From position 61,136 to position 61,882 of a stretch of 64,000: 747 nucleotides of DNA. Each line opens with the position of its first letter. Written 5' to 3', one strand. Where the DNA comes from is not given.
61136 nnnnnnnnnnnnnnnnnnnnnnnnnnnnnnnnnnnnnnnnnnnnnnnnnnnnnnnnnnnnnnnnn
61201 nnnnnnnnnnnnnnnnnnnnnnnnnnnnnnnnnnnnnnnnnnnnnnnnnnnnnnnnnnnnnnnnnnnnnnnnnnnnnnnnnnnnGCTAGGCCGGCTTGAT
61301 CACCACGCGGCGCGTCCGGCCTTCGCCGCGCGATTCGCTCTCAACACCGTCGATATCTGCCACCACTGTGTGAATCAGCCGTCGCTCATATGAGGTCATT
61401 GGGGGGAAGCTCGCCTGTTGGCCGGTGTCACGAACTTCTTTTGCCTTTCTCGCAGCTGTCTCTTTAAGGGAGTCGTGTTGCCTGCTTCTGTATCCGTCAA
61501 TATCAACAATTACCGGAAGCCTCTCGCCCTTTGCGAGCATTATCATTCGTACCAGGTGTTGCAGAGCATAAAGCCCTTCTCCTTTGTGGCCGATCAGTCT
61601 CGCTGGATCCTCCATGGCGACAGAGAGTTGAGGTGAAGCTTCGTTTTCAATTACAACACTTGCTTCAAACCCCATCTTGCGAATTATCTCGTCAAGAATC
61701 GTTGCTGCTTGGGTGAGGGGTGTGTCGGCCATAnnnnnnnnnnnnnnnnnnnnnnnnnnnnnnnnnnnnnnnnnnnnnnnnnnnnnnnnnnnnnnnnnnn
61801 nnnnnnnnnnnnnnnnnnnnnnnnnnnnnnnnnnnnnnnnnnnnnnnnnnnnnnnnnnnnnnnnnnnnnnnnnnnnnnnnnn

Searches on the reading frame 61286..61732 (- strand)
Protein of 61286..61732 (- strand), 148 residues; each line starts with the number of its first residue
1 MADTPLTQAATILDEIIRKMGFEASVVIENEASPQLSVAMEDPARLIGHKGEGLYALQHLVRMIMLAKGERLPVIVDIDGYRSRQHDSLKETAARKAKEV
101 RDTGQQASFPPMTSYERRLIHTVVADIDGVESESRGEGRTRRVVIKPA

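Call 73: search_solved_structures(query=window:61286-61732:-, max_evalue=1)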
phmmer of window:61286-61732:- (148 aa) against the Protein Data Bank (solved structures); distinct sequences matched with E-value up to 1: 8.
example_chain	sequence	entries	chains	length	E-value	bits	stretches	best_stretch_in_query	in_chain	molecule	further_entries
9lrg_AA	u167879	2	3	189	1.2e-15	61.1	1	24-147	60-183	Probable DNA/RNA-binding protein (Jag-related protein)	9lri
3gku_A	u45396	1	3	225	4.2e-14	56.1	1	8-145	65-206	Probable RNA-binding protein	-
2cpm_A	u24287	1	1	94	0.057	16.9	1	97-143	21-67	Sperm-associated antigen 7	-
1msz_A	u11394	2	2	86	0.12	15.8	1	103-145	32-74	DNA-binding protein SMUBP-2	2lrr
1whr_A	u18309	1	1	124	0.72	13.3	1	102-126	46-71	Hypothetical KIAA1002 protein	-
3cma_Y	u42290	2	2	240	0.99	12.9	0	72-139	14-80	50S ribosomal protein L32e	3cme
1jj2_X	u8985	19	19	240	0.99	12.9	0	72-139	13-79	RIBOSOMAL PROTEIN L32E | 50S ribosomal protein L32E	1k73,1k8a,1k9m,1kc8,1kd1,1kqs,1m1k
1s72_Y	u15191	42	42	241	1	12.8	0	72-139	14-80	50S ribosomal protein L32E | RPL32E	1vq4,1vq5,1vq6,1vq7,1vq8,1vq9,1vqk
